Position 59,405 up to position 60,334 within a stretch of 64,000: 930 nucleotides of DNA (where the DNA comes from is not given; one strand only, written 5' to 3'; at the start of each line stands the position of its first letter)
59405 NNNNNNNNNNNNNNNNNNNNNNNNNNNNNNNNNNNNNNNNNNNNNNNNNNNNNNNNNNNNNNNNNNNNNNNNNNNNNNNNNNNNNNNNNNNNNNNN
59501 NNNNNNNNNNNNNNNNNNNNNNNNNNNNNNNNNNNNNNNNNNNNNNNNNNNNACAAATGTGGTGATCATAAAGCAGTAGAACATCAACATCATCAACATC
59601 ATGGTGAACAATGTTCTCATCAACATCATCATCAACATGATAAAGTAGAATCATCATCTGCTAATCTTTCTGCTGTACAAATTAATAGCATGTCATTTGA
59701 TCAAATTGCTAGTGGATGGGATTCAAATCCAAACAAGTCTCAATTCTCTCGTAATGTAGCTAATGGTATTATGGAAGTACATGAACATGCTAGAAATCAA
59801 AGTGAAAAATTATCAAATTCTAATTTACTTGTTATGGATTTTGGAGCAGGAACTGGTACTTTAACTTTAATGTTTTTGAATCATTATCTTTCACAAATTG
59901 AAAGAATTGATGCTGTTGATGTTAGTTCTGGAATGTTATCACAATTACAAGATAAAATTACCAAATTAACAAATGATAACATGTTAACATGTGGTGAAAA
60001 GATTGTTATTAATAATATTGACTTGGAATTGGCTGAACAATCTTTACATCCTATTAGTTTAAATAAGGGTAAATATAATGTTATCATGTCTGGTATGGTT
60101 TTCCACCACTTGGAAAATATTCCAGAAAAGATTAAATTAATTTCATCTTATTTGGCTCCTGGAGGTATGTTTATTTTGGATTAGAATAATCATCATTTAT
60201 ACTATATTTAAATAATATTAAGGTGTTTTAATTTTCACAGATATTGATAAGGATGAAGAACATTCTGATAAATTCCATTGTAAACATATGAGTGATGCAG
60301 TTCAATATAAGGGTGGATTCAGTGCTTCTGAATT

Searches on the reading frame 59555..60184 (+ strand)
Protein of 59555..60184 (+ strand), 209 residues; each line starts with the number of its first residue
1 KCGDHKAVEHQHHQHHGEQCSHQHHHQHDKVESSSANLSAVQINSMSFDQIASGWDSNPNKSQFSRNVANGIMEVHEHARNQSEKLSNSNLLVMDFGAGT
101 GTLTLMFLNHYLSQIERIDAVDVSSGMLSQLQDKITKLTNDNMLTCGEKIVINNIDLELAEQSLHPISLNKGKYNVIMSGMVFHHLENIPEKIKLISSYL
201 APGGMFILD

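Call 20: find_homologous_proteins(query=window:59555-60184:+)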
Query window:59555-60184:+ (209 aa): 1 proteins with E <= 0.001 among 87 candidates.
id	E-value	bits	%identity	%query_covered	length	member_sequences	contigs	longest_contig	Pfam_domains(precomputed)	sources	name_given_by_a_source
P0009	1.1e-117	409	94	96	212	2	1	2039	PF13847.13,PF13489.13,PF13649.13,PF08241.19,PF08242.19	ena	-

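Call 21: find_encoding_contigs(protein=P0009, flank=10000, max_places=10)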
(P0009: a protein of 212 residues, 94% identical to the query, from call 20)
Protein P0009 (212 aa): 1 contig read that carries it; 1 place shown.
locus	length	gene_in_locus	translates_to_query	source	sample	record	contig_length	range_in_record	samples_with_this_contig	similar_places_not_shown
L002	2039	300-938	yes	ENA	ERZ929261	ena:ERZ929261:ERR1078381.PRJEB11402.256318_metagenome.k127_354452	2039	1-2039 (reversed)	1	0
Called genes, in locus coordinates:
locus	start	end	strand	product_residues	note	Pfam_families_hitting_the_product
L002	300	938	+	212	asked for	PF13489:Methyltransf_23, PF13847:Methyltransf_31 (faint), PF08241:Methyltransf_11, PF08242:Methyltransf_12, PF13649:Methyltransf_25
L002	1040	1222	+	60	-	-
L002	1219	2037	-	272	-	?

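Call 36: find_related_loci(query=P0009, collection=metagenome_contigs, flank=10000)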
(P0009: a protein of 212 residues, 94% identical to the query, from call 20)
Query P0009 (212 aa) in metagenome_contigs; peptide patterns used: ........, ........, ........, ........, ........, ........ (x = any residue, [..] = any of these).
189 stretches matched a pattern, but none encodes a relative of the query by tblastn (E <= 1e-3).

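Call 53: search_protein_families(library=pfam, proteins=[P0009], max_evalue=0.01)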
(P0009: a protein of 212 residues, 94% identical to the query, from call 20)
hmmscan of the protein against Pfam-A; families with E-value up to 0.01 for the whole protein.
P0009 (212 aa): 7 families
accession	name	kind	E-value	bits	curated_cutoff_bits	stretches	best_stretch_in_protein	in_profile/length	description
PF08242.18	Methyltransf_12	-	6.9e-12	46.4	30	1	97-209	1-98/98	Methyltransferase domain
PF13649.12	Methyltransf_25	-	1.6e-10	41.9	27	1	96-207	1-97/97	Methyltransferase domain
PF13489.12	Methyltransf_23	-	4.7e-10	39.9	27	1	91-211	21-116/164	Methyltransferase domain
PF08241.18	Methyltransf_11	-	1.5e-09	38.8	21.2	1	98-211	2-95/95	Methyltransferase domain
PF13847.12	Methyltransf_31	-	5.3e-06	26.6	27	1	91-211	2-109/145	Methyltransferase domain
PF05891.18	Methyltransf_PK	-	4.2e-05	23.6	27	1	88-211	51-159/218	AdoMet dependent proline di-methyltransferase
PF01209.24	Ubie_methyltran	-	0.0041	16.9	20.1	1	79-146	32-100/233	ubiE/COQ5 methyltransferase family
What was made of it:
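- Checked: A class-I methyltransferase, truncated at its 5' end, resumes at 59553 (calls 20, 53).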
